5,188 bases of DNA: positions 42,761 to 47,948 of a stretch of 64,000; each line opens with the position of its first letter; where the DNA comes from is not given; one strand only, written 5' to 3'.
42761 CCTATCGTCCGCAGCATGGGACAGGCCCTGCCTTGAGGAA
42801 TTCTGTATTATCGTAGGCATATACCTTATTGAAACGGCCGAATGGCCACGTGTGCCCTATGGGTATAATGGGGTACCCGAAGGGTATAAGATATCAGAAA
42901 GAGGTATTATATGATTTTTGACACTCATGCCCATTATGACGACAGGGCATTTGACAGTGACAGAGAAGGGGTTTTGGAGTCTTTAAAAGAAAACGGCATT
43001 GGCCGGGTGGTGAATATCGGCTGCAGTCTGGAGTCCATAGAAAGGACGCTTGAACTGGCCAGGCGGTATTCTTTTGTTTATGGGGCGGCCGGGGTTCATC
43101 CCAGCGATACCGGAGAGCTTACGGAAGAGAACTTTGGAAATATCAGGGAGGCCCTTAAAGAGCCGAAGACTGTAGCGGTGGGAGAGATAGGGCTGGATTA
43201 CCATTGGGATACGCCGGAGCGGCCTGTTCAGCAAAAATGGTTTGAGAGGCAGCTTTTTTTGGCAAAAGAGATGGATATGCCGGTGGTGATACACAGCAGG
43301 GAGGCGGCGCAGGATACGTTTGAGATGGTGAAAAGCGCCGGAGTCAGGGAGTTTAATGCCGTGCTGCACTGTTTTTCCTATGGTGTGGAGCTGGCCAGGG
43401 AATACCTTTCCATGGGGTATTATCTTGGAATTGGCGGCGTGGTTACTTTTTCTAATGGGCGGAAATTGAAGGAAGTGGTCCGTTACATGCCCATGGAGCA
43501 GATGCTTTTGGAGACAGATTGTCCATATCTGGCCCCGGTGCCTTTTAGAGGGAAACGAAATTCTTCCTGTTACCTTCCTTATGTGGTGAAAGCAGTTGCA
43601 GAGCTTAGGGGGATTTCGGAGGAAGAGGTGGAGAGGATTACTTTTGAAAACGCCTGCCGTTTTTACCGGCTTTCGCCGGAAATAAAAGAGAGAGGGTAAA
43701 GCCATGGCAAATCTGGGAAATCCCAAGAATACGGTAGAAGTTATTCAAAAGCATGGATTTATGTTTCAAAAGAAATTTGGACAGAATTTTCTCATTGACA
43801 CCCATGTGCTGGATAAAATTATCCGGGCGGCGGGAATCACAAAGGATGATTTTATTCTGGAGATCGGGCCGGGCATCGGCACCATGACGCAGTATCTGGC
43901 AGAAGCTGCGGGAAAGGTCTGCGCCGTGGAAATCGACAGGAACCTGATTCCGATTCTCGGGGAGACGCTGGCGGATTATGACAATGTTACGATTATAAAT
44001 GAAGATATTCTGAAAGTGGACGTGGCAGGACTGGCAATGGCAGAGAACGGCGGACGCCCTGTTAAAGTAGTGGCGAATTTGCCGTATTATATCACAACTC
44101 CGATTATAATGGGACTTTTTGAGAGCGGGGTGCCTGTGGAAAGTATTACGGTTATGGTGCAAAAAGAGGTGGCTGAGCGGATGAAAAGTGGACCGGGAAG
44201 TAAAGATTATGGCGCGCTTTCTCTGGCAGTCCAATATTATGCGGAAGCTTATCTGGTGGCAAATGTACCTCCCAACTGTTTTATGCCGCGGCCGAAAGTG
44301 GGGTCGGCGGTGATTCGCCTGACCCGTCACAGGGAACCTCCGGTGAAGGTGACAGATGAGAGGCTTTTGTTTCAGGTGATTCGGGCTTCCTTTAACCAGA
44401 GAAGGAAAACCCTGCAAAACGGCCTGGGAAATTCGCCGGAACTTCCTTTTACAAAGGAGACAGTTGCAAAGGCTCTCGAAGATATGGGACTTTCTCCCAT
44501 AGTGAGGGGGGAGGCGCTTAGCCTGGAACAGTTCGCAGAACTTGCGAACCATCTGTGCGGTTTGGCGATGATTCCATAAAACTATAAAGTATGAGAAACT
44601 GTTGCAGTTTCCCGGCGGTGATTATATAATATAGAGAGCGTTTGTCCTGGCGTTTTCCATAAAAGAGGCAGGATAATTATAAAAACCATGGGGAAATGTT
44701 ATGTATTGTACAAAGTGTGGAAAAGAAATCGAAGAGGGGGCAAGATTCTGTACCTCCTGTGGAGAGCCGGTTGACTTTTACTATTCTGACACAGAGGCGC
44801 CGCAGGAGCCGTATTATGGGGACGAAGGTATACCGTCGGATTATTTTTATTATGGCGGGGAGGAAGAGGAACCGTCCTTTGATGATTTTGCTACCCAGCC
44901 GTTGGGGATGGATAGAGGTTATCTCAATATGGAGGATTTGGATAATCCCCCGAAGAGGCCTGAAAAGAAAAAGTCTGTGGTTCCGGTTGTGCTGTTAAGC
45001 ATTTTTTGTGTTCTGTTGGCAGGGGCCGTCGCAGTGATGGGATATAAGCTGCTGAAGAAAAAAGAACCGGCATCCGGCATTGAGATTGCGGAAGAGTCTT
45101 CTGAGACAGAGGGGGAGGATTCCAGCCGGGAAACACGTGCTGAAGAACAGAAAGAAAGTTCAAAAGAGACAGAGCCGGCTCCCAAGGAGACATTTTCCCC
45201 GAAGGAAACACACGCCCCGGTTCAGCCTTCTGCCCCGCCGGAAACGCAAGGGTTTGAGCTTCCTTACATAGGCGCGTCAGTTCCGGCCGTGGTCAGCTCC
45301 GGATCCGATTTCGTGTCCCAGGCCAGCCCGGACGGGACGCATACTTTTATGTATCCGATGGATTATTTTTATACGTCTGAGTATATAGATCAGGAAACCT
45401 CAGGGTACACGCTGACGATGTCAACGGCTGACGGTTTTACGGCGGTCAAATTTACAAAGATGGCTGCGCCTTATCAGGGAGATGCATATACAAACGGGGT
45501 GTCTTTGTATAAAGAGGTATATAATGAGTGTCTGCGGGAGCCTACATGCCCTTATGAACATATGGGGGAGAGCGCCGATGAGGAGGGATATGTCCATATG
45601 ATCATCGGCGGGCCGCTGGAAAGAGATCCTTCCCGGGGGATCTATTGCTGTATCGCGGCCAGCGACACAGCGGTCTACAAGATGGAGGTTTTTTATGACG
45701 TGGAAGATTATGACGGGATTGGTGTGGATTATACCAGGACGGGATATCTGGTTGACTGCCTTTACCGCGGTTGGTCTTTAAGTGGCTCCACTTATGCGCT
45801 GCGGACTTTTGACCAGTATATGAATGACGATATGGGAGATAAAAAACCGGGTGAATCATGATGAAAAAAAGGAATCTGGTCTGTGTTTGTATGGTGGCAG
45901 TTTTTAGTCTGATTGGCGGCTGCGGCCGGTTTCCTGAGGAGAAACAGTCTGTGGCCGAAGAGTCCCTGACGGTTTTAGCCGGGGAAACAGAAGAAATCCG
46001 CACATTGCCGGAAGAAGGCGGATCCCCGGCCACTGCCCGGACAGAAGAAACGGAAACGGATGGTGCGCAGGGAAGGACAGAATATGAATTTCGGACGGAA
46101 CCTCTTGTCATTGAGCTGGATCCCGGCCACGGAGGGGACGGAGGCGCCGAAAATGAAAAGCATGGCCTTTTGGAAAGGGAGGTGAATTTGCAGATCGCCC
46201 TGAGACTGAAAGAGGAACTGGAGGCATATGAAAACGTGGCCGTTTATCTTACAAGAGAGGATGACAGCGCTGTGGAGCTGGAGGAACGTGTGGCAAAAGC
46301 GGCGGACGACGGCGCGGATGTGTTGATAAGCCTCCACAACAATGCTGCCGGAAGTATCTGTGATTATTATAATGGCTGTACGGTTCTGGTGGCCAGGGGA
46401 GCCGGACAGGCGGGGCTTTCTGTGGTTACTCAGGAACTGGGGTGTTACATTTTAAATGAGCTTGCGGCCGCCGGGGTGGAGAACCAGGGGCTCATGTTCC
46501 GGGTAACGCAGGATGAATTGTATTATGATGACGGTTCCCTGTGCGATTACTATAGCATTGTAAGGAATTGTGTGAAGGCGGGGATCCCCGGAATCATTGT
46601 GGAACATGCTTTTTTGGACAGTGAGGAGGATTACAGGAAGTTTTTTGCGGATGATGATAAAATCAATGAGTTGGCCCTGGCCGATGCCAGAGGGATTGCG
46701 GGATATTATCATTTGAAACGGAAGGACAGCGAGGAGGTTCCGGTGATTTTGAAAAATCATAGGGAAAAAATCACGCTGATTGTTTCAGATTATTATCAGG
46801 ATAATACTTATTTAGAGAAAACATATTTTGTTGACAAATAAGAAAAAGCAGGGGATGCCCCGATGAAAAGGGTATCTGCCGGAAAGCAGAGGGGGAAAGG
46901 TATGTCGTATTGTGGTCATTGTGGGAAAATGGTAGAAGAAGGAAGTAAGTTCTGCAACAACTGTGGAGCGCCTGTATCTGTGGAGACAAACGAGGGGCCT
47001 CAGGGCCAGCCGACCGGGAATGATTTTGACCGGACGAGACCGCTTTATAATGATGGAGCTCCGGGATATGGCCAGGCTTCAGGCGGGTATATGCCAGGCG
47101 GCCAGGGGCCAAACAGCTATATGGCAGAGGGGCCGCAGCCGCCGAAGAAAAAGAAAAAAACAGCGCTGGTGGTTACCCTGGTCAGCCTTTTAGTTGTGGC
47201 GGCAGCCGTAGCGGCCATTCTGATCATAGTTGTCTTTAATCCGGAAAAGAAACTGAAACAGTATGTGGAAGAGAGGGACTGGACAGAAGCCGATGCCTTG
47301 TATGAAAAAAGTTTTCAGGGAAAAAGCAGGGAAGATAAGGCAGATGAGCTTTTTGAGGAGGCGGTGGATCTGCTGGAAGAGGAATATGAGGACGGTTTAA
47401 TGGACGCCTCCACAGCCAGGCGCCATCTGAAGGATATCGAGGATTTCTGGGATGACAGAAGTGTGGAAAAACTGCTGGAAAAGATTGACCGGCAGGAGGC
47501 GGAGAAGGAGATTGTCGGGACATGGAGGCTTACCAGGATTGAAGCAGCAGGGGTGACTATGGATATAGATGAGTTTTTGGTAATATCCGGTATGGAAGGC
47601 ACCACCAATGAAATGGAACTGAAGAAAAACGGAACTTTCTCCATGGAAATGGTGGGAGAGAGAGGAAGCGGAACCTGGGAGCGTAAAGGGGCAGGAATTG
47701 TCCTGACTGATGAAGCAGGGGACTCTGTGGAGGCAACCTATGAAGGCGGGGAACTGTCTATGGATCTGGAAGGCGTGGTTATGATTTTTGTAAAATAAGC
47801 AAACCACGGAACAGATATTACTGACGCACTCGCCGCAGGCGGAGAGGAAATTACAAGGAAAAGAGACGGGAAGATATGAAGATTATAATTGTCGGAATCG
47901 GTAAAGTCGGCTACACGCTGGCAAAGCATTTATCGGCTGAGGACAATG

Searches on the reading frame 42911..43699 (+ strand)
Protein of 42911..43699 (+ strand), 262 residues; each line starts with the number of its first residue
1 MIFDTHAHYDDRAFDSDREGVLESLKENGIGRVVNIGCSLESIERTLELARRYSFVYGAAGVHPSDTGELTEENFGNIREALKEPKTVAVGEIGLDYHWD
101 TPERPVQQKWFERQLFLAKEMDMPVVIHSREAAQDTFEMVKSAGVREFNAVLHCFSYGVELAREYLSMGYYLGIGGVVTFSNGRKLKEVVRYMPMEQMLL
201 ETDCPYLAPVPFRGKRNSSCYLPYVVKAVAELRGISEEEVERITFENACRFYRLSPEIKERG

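Call 24: search_protein_families(library=pfam, proteins=[window:42911-43699:+])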
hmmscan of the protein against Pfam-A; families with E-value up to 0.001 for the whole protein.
window:42911-43699:+ (262 aa): 1 family
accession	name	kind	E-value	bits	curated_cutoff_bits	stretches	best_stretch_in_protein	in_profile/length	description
PF01026.27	TatD_DNase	-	7.1e-88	294.7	27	1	3-253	1-253/253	TatD related DNase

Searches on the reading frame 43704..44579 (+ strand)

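Call 24: search_protein_families(library=pfam, proteins=[window:43704-44579:+])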
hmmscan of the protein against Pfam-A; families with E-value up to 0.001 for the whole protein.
window:43704-44579:+ (291 aa): 2 families
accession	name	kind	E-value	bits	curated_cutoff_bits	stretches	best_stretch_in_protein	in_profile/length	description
PF00398.26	RrnaAD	-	5e-70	236.1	24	1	20-276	3-253/263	Ribosomal RNA adenine dimethylase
PF13649.12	Methyltransf_25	-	0.00017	22.7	27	1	51-107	1-60/97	Methyltransferase domain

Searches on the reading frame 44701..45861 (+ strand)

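Call 50: search_protein_families(library=pfam, proteins=[window:44701-45861:+], max_evalue=0.00001)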
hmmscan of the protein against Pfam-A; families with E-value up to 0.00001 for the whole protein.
window:44701-45861:+ (386 aa): 1 family
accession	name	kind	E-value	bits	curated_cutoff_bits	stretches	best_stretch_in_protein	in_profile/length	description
PF13240.11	Zn_Ribbon_1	-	4.4e-09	36.3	25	1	2-24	1-23/23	zinc-ribbon domain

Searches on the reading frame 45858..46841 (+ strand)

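Call 50: search_protein_families(library=pfam, proteins=[window:45858-46841:+], max_evalue=0.00001)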
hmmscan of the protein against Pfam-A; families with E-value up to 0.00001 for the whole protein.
window:45858-46841:+ (327 aa): 1 family
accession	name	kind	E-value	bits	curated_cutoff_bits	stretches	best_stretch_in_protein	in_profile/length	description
PF01520.23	Amidase_3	-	4.1e-27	95.8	27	1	86-281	2-173/174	N-acetylmuramoyl-L-alanine amidase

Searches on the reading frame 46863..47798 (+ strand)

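Call 50: search_protein_families(library=pfam, proteins=[window:46863-47798:+], max_evalue=0.00001)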
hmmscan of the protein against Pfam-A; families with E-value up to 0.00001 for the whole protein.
window:46863-47798:+ (311 aa): 1 family
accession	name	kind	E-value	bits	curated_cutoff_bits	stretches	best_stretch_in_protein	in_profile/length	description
PF13240.11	Zn_Ribbon_1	-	7.5e-08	32.4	25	1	16-38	1-23/23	zinc-ribbon domain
